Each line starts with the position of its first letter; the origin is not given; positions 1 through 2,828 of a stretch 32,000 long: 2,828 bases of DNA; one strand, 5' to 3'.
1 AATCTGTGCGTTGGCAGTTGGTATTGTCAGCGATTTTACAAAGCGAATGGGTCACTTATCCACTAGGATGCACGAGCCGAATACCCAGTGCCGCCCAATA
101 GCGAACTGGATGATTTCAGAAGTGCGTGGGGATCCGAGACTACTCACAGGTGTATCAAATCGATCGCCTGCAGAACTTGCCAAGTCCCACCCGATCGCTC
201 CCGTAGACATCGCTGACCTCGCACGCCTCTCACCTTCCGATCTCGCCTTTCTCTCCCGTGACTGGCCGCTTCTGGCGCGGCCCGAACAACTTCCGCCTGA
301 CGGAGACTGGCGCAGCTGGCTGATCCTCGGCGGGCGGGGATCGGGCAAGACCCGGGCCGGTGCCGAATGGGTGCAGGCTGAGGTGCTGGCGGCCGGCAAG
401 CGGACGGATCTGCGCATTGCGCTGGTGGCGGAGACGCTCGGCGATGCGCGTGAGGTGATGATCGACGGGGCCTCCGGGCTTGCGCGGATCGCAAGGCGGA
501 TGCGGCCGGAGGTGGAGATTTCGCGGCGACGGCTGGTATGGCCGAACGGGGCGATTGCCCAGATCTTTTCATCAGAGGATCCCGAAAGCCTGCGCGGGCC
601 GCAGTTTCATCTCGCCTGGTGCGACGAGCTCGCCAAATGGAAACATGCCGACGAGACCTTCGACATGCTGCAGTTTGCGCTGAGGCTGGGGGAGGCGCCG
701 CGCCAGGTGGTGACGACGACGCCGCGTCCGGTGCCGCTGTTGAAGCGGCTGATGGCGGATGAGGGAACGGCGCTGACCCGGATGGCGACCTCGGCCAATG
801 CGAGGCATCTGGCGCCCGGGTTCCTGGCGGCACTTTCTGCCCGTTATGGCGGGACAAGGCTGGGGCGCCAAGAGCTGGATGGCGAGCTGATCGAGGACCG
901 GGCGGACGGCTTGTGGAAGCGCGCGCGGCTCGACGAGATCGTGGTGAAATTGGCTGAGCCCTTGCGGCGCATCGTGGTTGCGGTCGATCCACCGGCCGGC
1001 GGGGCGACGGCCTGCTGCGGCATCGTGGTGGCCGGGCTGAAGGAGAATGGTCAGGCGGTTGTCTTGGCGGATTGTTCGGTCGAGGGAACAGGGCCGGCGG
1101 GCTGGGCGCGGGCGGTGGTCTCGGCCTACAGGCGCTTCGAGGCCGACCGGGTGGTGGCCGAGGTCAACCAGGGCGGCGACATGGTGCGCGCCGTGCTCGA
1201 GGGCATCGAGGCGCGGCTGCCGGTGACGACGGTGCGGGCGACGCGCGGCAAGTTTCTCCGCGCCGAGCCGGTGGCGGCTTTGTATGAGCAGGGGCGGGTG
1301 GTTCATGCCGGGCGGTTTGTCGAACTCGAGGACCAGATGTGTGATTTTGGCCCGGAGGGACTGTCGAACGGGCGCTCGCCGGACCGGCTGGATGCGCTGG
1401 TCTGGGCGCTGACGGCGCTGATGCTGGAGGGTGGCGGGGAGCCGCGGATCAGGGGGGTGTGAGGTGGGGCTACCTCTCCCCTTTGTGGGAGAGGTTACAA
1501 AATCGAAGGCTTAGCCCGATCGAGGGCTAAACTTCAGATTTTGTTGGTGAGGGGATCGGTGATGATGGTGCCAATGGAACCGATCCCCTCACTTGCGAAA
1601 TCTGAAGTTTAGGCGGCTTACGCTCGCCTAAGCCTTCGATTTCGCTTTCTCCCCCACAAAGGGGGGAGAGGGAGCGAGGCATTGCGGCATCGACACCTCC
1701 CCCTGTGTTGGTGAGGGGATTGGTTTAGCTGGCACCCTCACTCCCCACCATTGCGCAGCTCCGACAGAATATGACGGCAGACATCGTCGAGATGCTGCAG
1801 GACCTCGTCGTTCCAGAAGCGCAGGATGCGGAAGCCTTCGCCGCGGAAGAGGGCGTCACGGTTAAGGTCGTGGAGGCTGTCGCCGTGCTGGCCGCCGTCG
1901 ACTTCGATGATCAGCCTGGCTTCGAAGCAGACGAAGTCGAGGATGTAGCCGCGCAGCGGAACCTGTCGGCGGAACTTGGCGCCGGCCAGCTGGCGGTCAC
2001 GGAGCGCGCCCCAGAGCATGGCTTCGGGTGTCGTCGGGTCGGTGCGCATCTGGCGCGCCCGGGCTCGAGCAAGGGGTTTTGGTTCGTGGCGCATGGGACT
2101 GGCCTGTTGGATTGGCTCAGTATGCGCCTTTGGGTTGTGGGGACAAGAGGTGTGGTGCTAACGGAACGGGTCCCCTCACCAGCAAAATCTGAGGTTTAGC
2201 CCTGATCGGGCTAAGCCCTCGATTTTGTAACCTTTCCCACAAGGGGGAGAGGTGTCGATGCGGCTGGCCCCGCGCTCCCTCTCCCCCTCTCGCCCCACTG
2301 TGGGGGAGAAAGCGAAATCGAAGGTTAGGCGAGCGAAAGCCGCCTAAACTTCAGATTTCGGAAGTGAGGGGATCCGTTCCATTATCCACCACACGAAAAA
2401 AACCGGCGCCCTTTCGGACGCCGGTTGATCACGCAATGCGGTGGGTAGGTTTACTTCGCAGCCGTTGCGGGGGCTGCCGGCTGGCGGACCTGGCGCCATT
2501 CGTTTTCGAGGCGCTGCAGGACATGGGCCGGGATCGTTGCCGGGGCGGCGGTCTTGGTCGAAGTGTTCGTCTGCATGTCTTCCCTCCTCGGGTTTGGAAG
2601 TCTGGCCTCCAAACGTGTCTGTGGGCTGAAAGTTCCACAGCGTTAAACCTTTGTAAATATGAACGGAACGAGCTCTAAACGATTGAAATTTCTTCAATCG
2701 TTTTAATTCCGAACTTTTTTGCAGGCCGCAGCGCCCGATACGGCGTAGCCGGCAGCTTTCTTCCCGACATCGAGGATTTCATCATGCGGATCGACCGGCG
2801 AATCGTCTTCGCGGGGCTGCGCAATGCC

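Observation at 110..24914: Intact RcGTA-type head-tail cluster split by four cargo islands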

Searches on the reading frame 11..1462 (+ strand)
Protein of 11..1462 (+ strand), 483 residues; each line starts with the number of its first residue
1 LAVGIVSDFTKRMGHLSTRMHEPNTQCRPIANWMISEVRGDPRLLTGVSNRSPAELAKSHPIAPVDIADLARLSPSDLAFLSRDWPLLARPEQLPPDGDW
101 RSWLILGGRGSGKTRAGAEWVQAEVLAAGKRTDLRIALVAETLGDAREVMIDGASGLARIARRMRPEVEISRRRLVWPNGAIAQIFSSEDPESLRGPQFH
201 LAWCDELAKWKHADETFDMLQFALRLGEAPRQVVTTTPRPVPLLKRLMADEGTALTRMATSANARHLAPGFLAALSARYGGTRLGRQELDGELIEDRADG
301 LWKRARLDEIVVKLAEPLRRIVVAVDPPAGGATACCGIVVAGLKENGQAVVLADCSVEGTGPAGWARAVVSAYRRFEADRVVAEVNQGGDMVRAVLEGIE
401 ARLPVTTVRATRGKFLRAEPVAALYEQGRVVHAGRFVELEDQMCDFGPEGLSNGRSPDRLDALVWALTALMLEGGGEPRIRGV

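Call 5: search_protein_families(library=pfam, proteins=[window:11-1462:+], max_evalue=0.01)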
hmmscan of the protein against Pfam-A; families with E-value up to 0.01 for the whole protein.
window:11-1462:+ (483 aa): 2 families
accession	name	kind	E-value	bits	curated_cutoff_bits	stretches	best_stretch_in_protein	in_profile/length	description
PF03237.21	Terminase_6N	-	8.2e-34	117.6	22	1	104-307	1-213/215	Terminase large subunit, T4likevirus-type, N-terminal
PF17289.8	Terminase_6C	-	9.2e-20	71.6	22.6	1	324-468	2-153/155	Terminase RNaseH-like domain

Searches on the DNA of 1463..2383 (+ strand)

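Call 81: search_dna_similar(query=window:1463-2383:+, collection=plasmids, mode=distant, max_rows=10)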
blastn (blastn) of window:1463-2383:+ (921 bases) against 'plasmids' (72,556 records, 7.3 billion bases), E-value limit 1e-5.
Records with a match: 6; places in all: 7; records where one place covers at least 80% of the query: 0.
Best place of each record, by identity: 60-80% 6.
By first word of the organism name: Azospirillum 5; Rhizobium 1.
By predicted mobility (MOB-suite, as given by PLSDB): non-mobilizable 4; mobilizable 2.
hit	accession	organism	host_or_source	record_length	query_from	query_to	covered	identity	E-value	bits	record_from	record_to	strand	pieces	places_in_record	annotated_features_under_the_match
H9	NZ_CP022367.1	Azospirillum sp. TSH58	single cell,paddy soils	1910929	336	596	28%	68.1%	2e-15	92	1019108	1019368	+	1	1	record has no annotation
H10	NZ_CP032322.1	Azospirillum argentinense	soil sample,Agricultural field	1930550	336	515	20%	70.2%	4e-11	77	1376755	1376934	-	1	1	record has no annotation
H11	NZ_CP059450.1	Azospirillum brasilense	Prokaryotes,soil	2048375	336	486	16%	74.7%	7e-15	91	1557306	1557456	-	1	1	none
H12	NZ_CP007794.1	Azospirillum argentinense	Triticum aestivum L.,Root,wheat ...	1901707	336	486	16%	73.9%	1e-12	83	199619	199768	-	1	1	record has no annotation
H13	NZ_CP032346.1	Azospirillum brasilense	soil sample,Agricultural field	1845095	336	486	16%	72.8%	2e-14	89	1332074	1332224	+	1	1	record has no annotation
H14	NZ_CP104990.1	Rhizobium sp. CC-CFT758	cell culture,agricultural soil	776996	708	826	13%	75.4%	2e-8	68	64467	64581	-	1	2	none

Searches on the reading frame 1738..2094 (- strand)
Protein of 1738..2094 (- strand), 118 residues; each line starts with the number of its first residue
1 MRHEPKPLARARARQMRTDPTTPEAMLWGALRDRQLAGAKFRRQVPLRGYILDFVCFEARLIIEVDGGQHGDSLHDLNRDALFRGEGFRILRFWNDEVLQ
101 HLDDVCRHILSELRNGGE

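Call 7: search_protein_families(library=pfam, proteins=[window:1738-2094:-], max_evalue=0.01)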
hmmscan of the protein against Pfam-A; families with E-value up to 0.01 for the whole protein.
window:1738-2094:- (118 aa): 2 families
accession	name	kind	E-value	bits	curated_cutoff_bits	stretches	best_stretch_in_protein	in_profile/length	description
PF04480.18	DUF559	-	1.8e-36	124.7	20.6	1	10-113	4-108/109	Protein of unknown function (DUF559)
PF18741.7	MTES_1575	-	6.5e-06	26.6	38.2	1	37-113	12-96/96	REase_MTES_1575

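Call 24: search_protein_families(library=phrogs, proteins=[window:1738-2094:-], max_evalue=0.01)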
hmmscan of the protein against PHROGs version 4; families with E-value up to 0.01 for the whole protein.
window:1738-2094:- (118 aa): 1 family
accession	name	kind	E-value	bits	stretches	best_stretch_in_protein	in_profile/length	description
phrog_503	-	unknown function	0.00055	20.6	1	10-101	21-120/144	-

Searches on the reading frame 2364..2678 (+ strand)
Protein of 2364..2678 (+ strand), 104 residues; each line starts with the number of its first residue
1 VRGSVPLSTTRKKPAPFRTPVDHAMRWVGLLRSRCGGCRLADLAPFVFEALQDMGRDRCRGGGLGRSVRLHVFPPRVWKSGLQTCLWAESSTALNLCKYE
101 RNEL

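Call 7: search_protein_families(library=pfam, proteins=[window:2364-2678:+], max_evalue=0.01)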
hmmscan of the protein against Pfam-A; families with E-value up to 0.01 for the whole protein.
window:2364-2678:+ (104 aa): 0 families

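Call 24: search_protein_families(library=phrogs, proteins=[window:2364-2678:+], max_evalue=0.01)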
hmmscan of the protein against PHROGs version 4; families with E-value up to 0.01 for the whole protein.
window:2364-2678:+ (104 aa): 0 families

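Call 25: search_protein_families(library=ncbifam, proteins=[window:2364-2678:+], max_evalue=0.01)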
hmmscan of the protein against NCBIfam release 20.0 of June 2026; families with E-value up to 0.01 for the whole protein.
window:2364-2678:+ (104 aa): 0 families
